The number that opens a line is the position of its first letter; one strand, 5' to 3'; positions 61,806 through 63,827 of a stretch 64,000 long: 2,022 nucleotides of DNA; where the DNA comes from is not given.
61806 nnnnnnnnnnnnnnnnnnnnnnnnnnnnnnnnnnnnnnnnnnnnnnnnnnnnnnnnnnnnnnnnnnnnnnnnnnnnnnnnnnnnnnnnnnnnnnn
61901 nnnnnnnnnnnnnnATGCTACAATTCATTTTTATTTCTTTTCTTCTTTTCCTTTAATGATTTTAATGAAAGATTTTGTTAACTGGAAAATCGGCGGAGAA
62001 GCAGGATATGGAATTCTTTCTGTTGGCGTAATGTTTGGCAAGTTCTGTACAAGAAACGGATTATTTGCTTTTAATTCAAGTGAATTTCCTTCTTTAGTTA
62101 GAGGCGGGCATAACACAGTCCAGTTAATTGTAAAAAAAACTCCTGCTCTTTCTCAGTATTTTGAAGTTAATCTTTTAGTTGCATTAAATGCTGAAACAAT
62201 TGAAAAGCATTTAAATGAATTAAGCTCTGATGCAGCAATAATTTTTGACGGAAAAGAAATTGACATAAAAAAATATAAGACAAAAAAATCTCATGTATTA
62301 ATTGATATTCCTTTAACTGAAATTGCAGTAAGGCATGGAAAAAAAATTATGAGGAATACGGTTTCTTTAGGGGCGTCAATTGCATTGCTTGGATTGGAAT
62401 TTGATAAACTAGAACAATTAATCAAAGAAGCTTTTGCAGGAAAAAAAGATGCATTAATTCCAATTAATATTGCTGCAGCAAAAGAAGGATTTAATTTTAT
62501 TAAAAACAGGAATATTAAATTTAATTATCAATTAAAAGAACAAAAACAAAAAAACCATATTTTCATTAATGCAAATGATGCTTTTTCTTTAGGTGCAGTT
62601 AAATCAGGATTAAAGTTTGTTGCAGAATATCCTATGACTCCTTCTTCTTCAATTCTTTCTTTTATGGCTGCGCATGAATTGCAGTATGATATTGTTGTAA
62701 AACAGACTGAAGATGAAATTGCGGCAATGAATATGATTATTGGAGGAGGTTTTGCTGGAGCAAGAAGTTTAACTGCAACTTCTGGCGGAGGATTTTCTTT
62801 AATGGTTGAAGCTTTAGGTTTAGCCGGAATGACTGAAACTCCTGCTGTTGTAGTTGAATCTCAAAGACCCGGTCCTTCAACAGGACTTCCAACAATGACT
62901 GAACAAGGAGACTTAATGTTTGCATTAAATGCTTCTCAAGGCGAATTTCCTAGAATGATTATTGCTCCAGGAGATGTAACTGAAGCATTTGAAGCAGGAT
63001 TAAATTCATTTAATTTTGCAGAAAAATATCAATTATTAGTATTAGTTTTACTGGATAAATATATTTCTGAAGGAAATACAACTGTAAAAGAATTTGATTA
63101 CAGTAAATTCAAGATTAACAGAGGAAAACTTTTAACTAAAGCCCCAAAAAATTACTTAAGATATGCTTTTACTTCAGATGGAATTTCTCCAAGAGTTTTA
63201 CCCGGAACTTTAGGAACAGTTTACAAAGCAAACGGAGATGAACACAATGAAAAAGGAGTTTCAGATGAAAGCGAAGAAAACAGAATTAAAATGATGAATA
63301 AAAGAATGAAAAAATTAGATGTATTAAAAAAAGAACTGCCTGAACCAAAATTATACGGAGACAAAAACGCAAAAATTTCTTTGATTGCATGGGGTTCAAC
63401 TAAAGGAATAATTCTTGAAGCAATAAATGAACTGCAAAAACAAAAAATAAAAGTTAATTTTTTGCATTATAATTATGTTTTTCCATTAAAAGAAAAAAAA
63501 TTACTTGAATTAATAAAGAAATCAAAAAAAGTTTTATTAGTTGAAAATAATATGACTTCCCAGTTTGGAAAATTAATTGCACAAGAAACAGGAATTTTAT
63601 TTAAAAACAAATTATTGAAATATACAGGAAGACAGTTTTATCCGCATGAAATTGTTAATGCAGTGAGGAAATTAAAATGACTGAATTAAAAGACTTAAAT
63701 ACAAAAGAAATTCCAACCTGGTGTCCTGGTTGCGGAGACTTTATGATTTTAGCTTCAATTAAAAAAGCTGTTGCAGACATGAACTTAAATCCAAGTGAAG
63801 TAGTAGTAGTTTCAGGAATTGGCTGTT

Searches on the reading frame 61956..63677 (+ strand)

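Call 50: search_protein_families(library=ncbifam, proteins=[window:61956-63677:+], max_evalue=1e-10)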
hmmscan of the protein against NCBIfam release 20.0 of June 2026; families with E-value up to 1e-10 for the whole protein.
window:61956-63677:+ (574 aa): 11 families
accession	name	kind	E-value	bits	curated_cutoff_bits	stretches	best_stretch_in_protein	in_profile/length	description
TIGR03710.1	OAFO_sf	subfamily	3.2e-199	663.2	482.75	1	8-569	2-560/561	2-oxoacid:acceptor oxidoreductase subunit alpha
NF041170.1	Oxoac_fdxalpha_Archa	equivalog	1.9e-150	502.2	800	2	130-572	166-621/636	2-oxoacid:ferredoxin oxidoreductase subunit alpha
NF006412.0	PRK08659.1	equivalog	1.9e-81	274.2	411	1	199-573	3-376/378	2-oxoacid:acceptor oxidoreductase subunit alpha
NF007206.0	PRK09627.1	equivalog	1.4e-65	221.6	579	1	204-572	6-374/375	2-oxoglutarate synthase subunit alpha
NF005507.0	PRK07119.1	subfamily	1.8e-43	148.7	399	1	200-377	3-180/352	3-methyl-2-oxobutanoate dehydrogenase subunit VorB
NF040682.1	PorA_Arch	equivalog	1e-19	70.7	550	1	203-552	5-341/387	pyruvate synthase subunit PorA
NF006232.0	PRK08366.1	equivalog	1.2e-17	63.6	646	1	203-370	9-172/394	2-ketoisovalerate ferredoxin oxidoreductase subunit alpha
TIGR03336.1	IOR_alpha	equivalog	3.8e-17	61.8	650.9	0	203-384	4-179/595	indolepyruvate ferredoxin oxidoreductase subunit alpha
NF006233.0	PRK08367.1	equivalog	2.1e-13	49.9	625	0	203-300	6-105/394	pyruvate ferredoxin oxidoreductase subunit alpha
NF007201.0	PRK09622.1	equivalog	3.2e-13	49.4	590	0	214-364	23-169/405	2-oxoacid:ferredoxin oxidoreductase subunit alpha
NF006323.0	PRK08537.1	equivalog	7e-11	41.8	235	0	11-183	6-179/181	2-oxoacid:ferredoxin oxidoreductase subunit gamma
